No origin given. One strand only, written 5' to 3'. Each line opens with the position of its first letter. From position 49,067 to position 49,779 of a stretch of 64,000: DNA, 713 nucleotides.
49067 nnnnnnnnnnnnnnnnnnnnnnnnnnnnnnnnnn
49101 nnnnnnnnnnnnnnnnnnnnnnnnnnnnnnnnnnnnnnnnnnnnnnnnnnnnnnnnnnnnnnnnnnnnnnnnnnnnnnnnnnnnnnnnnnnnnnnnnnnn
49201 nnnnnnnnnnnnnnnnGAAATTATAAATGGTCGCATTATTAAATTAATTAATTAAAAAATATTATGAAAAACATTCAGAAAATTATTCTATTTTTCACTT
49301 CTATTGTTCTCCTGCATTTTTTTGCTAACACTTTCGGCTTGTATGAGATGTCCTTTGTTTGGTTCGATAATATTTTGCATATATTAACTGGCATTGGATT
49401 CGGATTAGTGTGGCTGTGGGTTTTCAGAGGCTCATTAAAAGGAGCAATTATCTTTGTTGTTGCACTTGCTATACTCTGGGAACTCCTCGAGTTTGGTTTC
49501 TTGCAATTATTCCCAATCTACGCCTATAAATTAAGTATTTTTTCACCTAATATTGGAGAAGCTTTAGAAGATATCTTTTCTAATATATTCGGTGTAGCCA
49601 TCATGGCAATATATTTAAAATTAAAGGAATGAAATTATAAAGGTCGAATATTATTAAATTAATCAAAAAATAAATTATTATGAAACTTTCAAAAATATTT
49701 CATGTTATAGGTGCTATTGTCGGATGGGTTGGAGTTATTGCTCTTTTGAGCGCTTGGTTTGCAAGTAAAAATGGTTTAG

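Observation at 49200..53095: Three tandem 73-aa two-TM paralogues seeded after successive copper genes, each junction marked by a 20-bp repeat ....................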

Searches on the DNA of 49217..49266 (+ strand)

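Call 73: build_rna_model(alignment_id=A8, structure=none)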
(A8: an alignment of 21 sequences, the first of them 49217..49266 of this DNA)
Model R1 built from alignment A8 (21 sequences, 75 columns); structure: none (sequence only).
model positions 53; base pairs 0; branch points 0; effective number of sequences 21; information 0.85 bits per position. No base pairs: searches with it score sequence only.

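Call 74: search_with_rna_model(model_id=R1, sources=[window, L001, L002, L003, L004, L005, L006, L007, L008, L009, L010, L011, L012, L013, L014, L015, L016, L017, L018, L019, L020, L021, L022, L023, L024, L025, L026, L027, L028, L029, L030, L031, L032, L033, L034, L035, L036, L037, L038, L039, L040, L041, L042, L043, L044, L045, L046, L047, L048, L049, L050, L051, L052, L053, L054, L055, L056, L057, L058, L059, L060, L061, L062, L063, L064, L065, L066, L067, L068, L069, L070, L071, L072, L073, L074, L075, L076, L077, L078, L079, L080, L084, L087, L093], max_evalue=1)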
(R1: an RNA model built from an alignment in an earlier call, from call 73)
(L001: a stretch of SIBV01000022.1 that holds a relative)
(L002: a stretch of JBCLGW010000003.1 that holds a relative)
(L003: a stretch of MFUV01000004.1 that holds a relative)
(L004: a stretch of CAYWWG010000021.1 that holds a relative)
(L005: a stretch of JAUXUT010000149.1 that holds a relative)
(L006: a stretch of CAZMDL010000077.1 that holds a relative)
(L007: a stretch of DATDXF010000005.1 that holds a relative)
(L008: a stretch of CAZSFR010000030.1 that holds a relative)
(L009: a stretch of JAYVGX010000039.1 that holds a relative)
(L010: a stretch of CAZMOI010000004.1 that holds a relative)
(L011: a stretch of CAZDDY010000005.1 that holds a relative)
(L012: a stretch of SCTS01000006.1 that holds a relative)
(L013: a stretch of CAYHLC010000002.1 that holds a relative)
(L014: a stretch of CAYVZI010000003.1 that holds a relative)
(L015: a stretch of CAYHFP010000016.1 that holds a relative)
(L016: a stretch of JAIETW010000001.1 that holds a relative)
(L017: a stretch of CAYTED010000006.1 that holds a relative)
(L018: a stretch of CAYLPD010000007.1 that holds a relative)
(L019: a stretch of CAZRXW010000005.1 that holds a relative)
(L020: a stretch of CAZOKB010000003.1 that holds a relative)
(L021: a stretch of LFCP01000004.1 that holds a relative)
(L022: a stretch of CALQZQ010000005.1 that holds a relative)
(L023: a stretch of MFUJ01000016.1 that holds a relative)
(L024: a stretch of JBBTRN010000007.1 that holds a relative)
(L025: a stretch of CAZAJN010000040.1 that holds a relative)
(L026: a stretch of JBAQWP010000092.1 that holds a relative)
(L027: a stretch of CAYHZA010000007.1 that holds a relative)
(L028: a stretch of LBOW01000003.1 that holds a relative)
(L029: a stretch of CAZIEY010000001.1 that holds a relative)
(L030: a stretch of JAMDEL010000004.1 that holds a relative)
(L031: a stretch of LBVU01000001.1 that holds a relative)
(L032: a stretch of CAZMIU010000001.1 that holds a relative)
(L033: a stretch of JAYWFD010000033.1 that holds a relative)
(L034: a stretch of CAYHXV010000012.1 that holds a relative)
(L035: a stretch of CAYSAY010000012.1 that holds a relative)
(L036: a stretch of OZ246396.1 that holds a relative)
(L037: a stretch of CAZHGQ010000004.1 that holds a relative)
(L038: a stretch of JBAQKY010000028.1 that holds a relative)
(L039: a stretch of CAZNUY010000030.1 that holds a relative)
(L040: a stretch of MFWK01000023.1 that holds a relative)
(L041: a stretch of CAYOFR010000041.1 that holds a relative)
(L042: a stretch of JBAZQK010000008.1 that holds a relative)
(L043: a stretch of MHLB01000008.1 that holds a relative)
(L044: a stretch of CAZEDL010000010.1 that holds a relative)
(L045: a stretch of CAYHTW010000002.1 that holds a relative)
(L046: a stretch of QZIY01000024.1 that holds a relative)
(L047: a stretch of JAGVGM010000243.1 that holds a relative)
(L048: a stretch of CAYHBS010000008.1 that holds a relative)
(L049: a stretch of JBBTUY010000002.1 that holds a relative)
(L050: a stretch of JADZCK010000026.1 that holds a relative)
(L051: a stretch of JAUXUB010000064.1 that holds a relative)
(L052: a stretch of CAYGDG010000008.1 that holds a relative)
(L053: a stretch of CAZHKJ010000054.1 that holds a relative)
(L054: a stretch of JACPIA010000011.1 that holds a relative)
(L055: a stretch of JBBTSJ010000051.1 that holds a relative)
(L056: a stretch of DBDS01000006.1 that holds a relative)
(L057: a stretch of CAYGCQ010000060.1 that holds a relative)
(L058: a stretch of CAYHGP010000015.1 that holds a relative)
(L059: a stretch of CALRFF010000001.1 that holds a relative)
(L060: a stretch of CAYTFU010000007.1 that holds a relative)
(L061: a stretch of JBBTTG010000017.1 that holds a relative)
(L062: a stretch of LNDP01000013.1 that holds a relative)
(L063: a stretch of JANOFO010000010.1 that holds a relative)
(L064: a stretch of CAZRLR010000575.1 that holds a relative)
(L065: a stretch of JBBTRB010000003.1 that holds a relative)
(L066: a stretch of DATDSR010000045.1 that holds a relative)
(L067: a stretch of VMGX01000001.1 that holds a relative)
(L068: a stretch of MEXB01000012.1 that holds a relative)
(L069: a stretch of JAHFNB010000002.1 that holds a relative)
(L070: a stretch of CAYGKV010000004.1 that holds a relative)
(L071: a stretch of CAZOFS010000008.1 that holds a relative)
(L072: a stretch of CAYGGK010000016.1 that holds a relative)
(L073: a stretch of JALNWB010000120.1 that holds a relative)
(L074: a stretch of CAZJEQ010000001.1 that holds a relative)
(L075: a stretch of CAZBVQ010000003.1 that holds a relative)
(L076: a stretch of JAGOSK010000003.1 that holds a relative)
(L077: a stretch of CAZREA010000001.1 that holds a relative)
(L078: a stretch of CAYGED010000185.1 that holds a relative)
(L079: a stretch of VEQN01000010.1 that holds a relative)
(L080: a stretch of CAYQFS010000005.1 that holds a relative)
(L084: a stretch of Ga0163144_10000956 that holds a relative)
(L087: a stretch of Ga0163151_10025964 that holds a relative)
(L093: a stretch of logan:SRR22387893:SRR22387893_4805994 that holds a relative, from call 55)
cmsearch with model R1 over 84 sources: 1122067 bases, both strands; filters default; matches with E-value up to 1: 21.
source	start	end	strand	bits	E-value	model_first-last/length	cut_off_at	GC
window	49218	49266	+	27.9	3.8e-06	3-53/53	-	0.12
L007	7065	7109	+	26.8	8.7e-06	6-53/53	-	0.18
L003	7954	8003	+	26.5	1.1e-05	2-53/53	-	0.16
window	49632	49682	+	25.6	2.1e-05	3-53/53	-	0.12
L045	7965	8003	+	24.4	4.9e-05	10-53/53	-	0.21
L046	7443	7486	+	24.1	6.3e-05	3-48/53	-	0.18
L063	7957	8003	+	23.6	9.1e-05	3-53/53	-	0.21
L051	13984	14032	+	23.4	0.0001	3-53/53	-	0.14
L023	7956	8000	+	23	0.00014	3-48/53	-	0.13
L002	7951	8003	+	22.4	0.00022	2-53/53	-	0.15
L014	7951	8003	+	18.8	0.003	3-53/53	-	0.15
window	50278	50313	+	18.5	0.0037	8-44/53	-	0.11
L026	1983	2030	+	17.4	0.0078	3-47/53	-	0.21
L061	7951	8002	+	17.3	0.0085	5-52/53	-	0.23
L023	8234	8273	+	14.9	0.051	12-53/53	-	0.12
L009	7949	8003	+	14.6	0.063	5-53/53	-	0.16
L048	7454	7498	+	14.6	0.063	3-41/53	-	0.24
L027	7464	7493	+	13.6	0.13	5-30/53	-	0.23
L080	3466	3492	+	13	0.19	22-53/53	-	0.11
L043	12346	12380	+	12.5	0.29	14-48/53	-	0.17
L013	6000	6033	+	11.3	0.65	19-53/53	-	0.15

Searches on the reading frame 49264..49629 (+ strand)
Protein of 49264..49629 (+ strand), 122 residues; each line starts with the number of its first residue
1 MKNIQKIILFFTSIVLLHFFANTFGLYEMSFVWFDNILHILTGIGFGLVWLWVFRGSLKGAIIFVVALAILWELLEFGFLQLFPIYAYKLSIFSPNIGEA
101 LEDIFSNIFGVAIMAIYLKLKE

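Call 6: search_protein_families(library=pfam, proteins=[window:49264-49629:+], max_evalue=0.1)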
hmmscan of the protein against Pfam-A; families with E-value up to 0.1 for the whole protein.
window:49264-49629:+ (122 aa): 0 families

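Call 7: search_protein_families(library=ncbifam, proteins=[window:49264-49629:+], max_evalue=0.1)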
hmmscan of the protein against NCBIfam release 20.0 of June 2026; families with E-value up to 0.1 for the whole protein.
window:49264-49629:+ (122 aa): 0 families

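Call 53: find_homologous_proteins(query=window:49264-49629:+, max_evalue=0.001)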
Query window:49264-49629:+ (122 aa): 3 proteins with E <= 0.001 among 9 candidates.
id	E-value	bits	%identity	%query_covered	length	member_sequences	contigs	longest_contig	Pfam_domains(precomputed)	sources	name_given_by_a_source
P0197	5.3e-70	252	100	100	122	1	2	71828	PF09997.15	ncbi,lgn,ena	-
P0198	6.4e-45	171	67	99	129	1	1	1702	PF09997.15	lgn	-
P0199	2.6e-43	166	69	98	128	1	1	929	PF09997.15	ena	-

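Call 55: find_encoding_contigs(protein=P0198, flank=3000, max_places=3)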
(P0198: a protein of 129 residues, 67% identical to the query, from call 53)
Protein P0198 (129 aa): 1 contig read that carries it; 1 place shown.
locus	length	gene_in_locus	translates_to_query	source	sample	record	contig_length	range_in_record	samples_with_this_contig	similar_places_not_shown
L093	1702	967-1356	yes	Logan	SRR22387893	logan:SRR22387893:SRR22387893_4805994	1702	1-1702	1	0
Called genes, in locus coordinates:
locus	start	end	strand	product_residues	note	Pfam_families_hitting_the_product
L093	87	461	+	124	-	-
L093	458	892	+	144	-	-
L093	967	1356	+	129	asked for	PF09997:DUF2238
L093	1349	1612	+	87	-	-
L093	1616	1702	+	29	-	?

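Call 56: find_encoding_contigs(protein=P0199, flank=3000, max_places=3)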
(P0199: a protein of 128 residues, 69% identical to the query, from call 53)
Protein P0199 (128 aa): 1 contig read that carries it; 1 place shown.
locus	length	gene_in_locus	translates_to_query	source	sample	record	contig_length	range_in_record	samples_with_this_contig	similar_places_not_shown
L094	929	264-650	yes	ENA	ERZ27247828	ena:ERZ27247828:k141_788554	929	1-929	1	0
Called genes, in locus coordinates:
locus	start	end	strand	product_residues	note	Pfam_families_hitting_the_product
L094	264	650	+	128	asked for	PF09997:DUF2238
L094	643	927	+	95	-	?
